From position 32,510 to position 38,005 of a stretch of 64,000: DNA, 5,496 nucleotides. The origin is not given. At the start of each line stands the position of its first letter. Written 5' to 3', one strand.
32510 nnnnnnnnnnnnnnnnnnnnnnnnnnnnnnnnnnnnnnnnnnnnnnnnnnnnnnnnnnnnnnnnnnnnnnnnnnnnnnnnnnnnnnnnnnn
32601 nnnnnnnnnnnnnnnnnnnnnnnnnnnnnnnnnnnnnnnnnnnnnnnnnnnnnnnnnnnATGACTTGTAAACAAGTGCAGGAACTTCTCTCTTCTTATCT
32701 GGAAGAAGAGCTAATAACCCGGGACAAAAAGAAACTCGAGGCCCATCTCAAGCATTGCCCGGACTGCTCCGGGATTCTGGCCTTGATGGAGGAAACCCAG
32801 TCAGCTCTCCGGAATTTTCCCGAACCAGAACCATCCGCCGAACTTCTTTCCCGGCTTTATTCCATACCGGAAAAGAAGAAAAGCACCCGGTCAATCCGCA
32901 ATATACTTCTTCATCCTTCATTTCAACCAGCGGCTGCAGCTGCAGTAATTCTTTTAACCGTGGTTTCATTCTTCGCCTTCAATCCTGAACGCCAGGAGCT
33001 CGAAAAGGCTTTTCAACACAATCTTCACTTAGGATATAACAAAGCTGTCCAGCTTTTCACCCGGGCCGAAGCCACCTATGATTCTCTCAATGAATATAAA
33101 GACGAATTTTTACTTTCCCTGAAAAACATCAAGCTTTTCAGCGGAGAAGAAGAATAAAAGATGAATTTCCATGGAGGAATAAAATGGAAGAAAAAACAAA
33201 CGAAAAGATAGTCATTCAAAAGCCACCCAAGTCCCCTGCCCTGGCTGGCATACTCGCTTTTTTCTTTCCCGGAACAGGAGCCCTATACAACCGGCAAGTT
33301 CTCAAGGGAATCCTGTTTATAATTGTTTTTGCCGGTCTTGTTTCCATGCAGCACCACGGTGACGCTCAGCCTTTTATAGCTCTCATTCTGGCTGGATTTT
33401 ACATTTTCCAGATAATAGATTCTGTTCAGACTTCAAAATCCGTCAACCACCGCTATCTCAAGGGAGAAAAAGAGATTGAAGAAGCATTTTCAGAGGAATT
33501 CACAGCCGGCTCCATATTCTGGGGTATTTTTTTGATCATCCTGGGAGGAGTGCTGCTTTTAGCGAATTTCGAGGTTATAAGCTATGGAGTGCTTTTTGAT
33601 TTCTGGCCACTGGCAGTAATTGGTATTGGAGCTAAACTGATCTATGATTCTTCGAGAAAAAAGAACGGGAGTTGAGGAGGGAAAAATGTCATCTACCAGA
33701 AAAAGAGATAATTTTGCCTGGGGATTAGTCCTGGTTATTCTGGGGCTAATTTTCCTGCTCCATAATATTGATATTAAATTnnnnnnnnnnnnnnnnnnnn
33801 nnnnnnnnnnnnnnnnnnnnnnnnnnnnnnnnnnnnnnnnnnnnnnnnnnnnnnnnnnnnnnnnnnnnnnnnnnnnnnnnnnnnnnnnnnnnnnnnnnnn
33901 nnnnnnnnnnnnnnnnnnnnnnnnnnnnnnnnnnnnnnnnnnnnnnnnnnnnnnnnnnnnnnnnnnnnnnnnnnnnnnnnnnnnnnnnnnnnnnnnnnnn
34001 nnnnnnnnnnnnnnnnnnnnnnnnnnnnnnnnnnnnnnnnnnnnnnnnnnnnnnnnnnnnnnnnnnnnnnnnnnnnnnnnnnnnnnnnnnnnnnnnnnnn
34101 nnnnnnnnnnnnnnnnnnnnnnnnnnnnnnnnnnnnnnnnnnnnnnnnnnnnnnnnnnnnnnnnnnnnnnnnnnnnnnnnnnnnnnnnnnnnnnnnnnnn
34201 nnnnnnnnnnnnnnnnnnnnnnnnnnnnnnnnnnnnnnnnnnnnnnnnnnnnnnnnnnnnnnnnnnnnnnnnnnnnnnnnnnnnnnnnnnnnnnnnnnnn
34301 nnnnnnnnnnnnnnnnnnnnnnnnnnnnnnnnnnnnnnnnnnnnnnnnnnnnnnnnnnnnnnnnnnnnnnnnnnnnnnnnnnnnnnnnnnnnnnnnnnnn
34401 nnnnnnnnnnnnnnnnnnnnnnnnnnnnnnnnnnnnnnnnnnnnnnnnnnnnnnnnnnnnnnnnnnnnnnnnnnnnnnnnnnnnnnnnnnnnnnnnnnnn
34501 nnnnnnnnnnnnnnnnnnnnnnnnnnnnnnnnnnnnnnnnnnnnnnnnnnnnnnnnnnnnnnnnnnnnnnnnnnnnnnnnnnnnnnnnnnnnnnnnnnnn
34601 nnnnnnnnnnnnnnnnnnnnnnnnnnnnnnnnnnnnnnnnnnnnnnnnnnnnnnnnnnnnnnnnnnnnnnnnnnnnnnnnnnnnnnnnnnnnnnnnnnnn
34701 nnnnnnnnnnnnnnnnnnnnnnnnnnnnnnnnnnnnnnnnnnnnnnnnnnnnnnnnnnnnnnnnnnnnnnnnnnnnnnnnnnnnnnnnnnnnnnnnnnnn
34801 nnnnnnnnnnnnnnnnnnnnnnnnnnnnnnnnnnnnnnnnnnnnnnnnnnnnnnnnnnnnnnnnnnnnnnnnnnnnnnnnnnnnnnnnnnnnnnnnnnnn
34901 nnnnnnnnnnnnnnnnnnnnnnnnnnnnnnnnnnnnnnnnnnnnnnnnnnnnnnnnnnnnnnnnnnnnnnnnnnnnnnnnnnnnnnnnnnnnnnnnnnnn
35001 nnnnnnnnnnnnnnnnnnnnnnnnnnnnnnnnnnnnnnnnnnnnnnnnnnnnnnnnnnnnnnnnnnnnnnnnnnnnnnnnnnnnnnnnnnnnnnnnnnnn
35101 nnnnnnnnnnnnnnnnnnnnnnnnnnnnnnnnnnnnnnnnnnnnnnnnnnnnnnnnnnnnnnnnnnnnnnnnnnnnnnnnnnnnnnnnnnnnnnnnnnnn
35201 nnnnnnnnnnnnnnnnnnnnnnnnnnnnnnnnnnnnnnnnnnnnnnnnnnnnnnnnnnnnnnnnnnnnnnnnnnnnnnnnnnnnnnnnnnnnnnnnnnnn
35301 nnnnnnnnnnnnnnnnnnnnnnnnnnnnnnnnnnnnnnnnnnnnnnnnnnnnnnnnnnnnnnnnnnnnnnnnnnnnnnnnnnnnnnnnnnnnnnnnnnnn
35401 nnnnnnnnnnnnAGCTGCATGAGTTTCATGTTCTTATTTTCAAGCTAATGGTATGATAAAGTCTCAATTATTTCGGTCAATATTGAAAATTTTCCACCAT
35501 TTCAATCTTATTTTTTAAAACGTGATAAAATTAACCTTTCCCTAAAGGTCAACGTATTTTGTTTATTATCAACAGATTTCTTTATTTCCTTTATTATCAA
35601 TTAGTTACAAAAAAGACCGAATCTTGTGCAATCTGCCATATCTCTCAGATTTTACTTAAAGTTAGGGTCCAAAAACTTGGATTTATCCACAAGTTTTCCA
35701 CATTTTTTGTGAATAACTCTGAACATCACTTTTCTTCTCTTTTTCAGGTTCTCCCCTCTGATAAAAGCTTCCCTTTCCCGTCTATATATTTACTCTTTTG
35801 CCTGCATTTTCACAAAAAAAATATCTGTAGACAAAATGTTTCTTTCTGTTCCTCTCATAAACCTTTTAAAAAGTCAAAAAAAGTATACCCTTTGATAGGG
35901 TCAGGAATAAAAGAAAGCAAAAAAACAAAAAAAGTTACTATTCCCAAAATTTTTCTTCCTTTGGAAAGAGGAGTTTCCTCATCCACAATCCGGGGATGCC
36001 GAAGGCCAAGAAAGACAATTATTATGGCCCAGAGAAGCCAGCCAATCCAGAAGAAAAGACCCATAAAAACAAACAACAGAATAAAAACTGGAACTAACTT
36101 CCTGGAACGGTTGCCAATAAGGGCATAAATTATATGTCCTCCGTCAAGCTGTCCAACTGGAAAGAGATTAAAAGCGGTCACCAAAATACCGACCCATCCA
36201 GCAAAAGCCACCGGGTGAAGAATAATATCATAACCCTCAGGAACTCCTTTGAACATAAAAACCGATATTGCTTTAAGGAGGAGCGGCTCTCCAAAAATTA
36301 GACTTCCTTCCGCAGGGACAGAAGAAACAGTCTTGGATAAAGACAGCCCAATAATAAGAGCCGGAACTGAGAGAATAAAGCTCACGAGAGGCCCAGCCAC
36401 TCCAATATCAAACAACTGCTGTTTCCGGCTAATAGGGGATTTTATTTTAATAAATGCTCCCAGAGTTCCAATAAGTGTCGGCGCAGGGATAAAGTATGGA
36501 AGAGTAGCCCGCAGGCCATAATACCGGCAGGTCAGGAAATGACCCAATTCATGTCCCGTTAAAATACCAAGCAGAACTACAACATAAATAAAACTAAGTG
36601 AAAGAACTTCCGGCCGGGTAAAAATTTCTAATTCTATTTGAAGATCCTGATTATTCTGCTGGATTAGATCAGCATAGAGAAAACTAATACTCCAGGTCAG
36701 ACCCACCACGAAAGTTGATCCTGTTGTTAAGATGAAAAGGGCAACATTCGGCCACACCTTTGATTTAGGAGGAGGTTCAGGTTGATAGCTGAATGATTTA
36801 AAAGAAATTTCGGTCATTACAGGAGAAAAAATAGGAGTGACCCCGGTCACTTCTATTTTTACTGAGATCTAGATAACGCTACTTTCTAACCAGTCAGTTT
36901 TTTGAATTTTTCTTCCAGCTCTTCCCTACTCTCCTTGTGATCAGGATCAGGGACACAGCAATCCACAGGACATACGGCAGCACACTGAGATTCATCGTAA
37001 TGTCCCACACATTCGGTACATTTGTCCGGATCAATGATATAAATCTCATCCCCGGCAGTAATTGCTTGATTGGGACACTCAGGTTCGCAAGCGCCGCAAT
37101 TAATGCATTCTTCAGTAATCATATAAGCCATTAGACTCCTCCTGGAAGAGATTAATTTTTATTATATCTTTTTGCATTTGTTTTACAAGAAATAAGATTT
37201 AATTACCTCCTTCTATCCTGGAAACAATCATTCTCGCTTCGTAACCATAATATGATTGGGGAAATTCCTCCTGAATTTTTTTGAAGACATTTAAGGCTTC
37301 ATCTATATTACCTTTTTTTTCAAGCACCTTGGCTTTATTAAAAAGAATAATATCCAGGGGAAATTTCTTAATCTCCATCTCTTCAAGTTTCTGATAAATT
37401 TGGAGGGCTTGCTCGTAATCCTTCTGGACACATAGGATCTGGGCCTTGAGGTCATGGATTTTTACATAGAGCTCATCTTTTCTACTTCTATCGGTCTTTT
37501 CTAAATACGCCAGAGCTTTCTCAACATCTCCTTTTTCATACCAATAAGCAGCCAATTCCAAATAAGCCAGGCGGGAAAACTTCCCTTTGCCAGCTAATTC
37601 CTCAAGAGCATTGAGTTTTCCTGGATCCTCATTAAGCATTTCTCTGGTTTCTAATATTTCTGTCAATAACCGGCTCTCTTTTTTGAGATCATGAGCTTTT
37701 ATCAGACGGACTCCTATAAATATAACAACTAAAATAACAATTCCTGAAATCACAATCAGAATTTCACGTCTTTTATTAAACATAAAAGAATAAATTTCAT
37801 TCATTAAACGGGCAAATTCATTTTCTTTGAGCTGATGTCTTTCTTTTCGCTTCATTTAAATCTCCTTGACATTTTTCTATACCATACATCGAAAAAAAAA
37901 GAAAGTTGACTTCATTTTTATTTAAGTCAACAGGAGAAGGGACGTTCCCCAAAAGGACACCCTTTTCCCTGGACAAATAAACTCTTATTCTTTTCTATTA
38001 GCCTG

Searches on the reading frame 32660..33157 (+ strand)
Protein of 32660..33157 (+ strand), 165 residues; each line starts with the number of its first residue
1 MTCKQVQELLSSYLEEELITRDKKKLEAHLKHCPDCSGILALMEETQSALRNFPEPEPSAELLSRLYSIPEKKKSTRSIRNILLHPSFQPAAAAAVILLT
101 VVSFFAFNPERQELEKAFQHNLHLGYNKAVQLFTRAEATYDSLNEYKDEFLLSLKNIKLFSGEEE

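Call 72: search_protein_families(library=pfam, proteins=[window:32660-33157:+], max_evalue=0.001)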
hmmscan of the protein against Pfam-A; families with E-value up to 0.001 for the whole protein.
window:32660-33157:+ (165 aa): 1 family
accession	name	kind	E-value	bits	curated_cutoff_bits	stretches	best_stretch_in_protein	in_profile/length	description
PF13490.11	zf-HC2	-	2.1e-10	41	22.2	1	3-36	1-34/35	Putative zinc-finger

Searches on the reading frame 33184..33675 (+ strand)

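Call 72: search_protein_families(library=pfam, proteins=[window:33184-33675:+], max_evalue=0.001)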
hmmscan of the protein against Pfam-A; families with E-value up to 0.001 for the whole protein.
window:33184-33675:+ (163 aa): 2 families
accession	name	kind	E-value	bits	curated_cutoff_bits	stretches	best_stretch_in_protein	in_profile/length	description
PF18917.5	LiaI-LiaF-like_TM1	-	3e-09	37.3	27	1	111-153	1-42/42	LiaI-LiaF-like transmembrane region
PF22570.1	LiaF-TM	-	1.3e-08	36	27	1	112-160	1-49/98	LiaF transmembrane domain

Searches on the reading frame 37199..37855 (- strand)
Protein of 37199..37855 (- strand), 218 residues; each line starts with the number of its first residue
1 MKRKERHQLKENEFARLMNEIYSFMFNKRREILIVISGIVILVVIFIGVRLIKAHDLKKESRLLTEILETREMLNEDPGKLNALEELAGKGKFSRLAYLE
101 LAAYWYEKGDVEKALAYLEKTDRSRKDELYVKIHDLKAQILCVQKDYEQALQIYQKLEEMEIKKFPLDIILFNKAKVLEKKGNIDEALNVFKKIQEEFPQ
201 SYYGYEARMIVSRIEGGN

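Call 72: search_protein_families(library=pfam, proteins=[window:37199-37855:-], max_evalue=0.001)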
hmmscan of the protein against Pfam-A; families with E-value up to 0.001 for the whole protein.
window:37199-37855:- (218 aa): 17 families
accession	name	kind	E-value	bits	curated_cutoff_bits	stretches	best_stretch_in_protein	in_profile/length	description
PF07719.23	TPR_2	-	1.2e-11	44.2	27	0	170-200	3-33/34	Tetratricopeptide repeat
PF09976.15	TPR_21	-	2.4e-09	37.7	25.5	1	35-155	11-137/193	Tetratricopeptide repeat-like domain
PF13174.12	TPR_6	-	2.9e-09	37.4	26.3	1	171-201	3-33/33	Tetratricopeptide repeat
PF13432.12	TPR_16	-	5.9e-09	36.7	32.7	0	144-201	10-64/65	Tetratricopeptide repeat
PF14559.12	TPR_19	-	1.1e-07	32.6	25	1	144-203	4-61/68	Tetratricopeptide repeat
PF00515.34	TPR_1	-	2e-07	31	27.8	0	170-199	3-32/34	Tetratricopeptide repeat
PF25058.1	ARM_TT21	-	7.1e-07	29.7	27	0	131-211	57-134/155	Tetratricopeptide repeat protein 21 ARM repeat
PF13424.12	TPR_12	-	9.7e-07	29.3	30.1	0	137-193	9-70/77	Tetratricopeptide repeat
PF13428.12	TPR_14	-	4.2e-06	27.4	23.5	0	174-206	7-39/44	Tetratricopeptide repeat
PF13181.12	TPR_8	-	7.8e-06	26.1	25.7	0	171-196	4-29/34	Tetratricopeptide repeat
PF13176.12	TPR_7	-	2.1e-05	24.7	27.9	0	171-193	2-24/36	Tetratricopeptide repeat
PF25062.1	ARM_TT21_N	-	2.3e-05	24.7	40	1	94-209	99-209/222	Tetratricopeptide repeat protein 21 N-terminal ARM repeat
PF01535.26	PPR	-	8e-05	23.1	25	0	178-196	10-28/31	PPR repeat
PF17874.7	TPR_MalT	-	8e-05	22.5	45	1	96-208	123-242/336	MalT-like TPR region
PF23241.1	HAT_PRP39_C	-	8.2e-05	23.1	33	0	144-203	71-128/139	PRP39 C-terminal HAT repeat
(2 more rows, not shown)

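Call 73: find_homologous_proteins(query=window:37199-37855:-, max_evalue=1e-40)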
Query window:37199-37855:- (218 aa): 30 proteins with E <= 1e-40 among 900 candidates.
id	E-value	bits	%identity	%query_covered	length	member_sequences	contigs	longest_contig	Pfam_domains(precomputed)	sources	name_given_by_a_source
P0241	1.0e-132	458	100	100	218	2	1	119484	PF09976.16,PF25062.2,PF25058.2,PF13176.13,PF13428.13,PF14559.13,PF00515.35,PF13424.13,PF13432.13,PF13181.13,PF07719.24,PF13174.13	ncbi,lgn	-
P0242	1.2e-99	350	75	100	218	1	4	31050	PF09976.16,PF25058.2,PF13176.13,PF13428.13,PF14559.13,PF00515.35,PF12895.14,PF13424.13,PF13432.13,PF13181.13,PF07719.24,PF13174.13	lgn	-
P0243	6.4e-62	227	51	95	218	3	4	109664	PF14559.13,PF09976.16,PF13424.13,PF13176.13,PF13432.13,PF13428.13,PF13181.13,PF07719.24,PF13174.13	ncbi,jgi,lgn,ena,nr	ncbi:MAG: hypothetical protein B5M54_05250 [Candidatus Aminicenantes bacterium 4484_214]|nr:MAG: hyp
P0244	1.0e-56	210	48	99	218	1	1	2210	PF14559.13,PF09976.16,PF25058.2,PF00515.35,PF13424.13,PF13176.13,PF13432.13,PF13428.13,PF13181.13,PF07719.24,PF13174.13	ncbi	-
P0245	1.4e-56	210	50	95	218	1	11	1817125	PF14559.13,PF09976.16,PF00515.35,PF13424.13,PF13176.13,PF13432.13,PF13428.13,PF13181.13,PF07719.24,PF13174.13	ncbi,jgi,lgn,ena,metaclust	jgi:predicted negative regulator of RcsB-dependent stress response|metaclust:\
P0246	1.7e-55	206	51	98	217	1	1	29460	PF14559.13,PF09976.16,PF00515.35,PF12895.14,PF13424.13,PF13432.13,PF13428.13,PF13181.13,PF07719.24,PF13174.13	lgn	-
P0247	2.5e-55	206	47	100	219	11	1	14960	PF09976.16,PF00515.35,PF12895.14,PF13424.13,PF13432.13,PF13428.13,PF13181.13,PF07719.24,PF13174.13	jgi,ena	-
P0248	9.3e-55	204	46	95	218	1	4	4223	PF09976.16,PF13176.13,PF13432.13,PF13428.13,PF07719.24,PF13174.13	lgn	-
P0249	1.8e-52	196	48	99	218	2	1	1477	PF09976.16,PF25062.2,PF25058.2,PF01535.27,PF13176.13,PF13428.13,PF14559.13,PF00515.35,PF12895.14,PF13424.13,PF13432.13,PF13181.13,PF07719.24,PF13174.13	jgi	jgi:tetratricopeptide (TPR) repeat protein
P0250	4.7e-51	192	46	99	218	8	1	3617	PF14559.13,PF09976.16,PF25058.2,PF00515.35,PF13424.13,PF13176.13,PF13432.13,PF13428.13,PF13181.13,PF07719.24,PF13174.13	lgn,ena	-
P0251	6.6e-51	191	47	99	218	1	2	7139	PF09976.16,PF25058.2,PF13176.13,PF13428.13,PF14559.13,PF00515.35,PF12895.14,PF13424.13,PF13432.13,PF13181.13,PF07719.24,PF13174.13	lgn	-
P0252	2.5e-50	189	42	100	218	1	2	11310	PF14559.13,PF09976.16,PF13432.13,PF13428.13,PF07719.24,PF13174.13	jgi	jgi:predicted negative regulator of RcsB-dependent stress response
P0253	4.7e-50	188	47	99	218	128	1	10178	PF09976.16,PF25058.2,PF13176.13,PF13428.13,PF14559.13,PF00515.35,PF12895.14,PF13424.13,PF13432.13,PF13181.13,PF07719.24,PF13174.13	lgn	-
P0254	2.9e-49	186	47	99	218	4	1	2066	PF09976.16,PF25062.2,PF25058.2,PF13428.13,PF14559.13,PF00515.35,PF12895.14,PF13424.13,PF13432.13,PF13181.13,PF07719.24,PF13174.13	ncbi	-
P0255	3.3e-49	186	46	99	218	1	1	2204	PF14559.13,PF09976.16,PF25058.2,PF00515.35,PF13432.13,PF13428.13,PF07719.24,PF13174.13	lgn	-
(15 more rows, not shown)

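Call 74: find_encoding_contigs(protein=P0241, flank=10000, max_places=4)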
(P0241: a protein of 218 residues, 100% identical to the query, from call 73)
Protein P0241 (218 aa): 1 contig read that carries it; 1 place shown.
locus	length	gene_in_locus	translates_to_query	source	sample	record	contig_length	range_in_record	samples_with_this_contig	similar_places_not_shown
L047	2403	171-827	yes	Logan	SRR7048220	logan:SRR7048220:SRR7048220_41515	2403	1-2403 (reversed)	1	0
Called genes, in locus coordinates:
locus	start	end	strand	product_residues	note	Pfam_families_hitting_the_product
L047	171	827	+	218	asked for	PF09976:TPR_21 (weak), PF13424:TPR_12 (faint), PF13428:TPR_14 (faint), PF25058:ARM_TT21 (faint), PF14559:TPR_19 (faint), PF25062:ARM_TT21_N (faint), PF13432:TPR_16 (faint), PF00515:TPR_1 (faint), +4 more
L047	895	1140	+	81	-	PF00037:Fer4 (weak), PF12797:Fer4_2 (faint), PF12838:Fer4_7, PF13187:Fer4_9 (faint)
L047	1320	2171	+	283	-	PF02163:Peptidase_M50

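Call 75: find_encoding_contigs(protein=P0242, flank=6000, max_places=4)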
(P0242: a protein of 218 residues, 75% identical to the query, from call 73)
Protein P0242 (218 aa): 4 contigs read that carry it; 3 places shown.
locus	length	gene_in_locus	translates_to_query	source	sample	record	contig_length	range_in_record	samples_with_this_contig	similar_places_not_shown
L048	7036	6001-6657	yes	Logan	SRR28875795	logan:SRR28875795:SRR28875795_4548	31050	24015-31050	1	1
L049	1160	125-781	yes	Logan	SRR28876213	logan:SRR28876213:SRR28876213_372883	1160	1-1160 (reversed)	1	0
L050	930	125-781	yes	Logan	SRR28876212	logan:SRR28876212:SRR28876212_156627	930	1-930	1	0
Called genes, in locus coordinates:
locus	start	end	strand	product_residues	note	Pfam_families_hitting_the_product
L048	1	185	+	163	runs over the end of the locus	PF06347:SH3_4 (weak), PF08239:SH3_3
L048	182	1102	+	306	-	PF01435:Peptidase_M48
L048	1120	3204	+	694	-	PF05226:CHASE2, PF00211:Guanylate_cyc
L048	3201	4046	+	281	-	PF23023:Anti-Pycsar_Apyc1 (weak), PF00753:Lactamase_B (weak), PF12706:Lactamase_B_2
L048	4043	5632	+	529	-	PF00924:MS_channel_2nd, PF21082:MS_channel_3rd, PF00027:cNMP_binding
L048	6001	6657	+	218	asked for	PF09976:TPR_21, PF25058:ARM_TT21 (faint), PF12895:ANAPC3 (faint), PF13424:TPR_12 (faint), PF00515:TPR_1 (faint), PF07719:TPR_2 (faint), PF13174:TPR_6 (faint), PF13432:TPR_16 (weak), +4 more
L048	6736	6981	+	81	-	PF00037:Fer4 (weak), PF12797:Fer4_2 (faint), PF12837:Fer4_6 (faint), PF13237:Fer4_10 (weak), PF12838:Fer4_7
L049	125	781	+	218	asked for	PF09976:TPR_21, PF25058:ARM_TT21 (faint), PF12895:ANAPC3 (faint), PF13424:TPR_12 (faint), PF00515:TPR_1 (faint), PF07719:TPR_2 (faint), PF13174:TPR_6 (faint), PF13432:TPR_16 (weak), +4 more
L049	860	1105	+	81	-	PF00037:Fer4 (weak), PF12797:Fer4_2 (faint), PF12837:Fer4_6 (faint), PF13237:Fer4_10 (weak), PF12838:Fer4_7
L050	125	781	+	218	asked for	PF09976:TPR_21, PF25058:ARM_TT21 (faint), PF12895:ANAPC3 (faint), PF13424:TPR_12 (faint), PF00515:TPR_1 (faint), PF07719:TPR_2 (faint), PF13174:TPR_6 (faint), PF13432:TPR_16 (weak), +4 more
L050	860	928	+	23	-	?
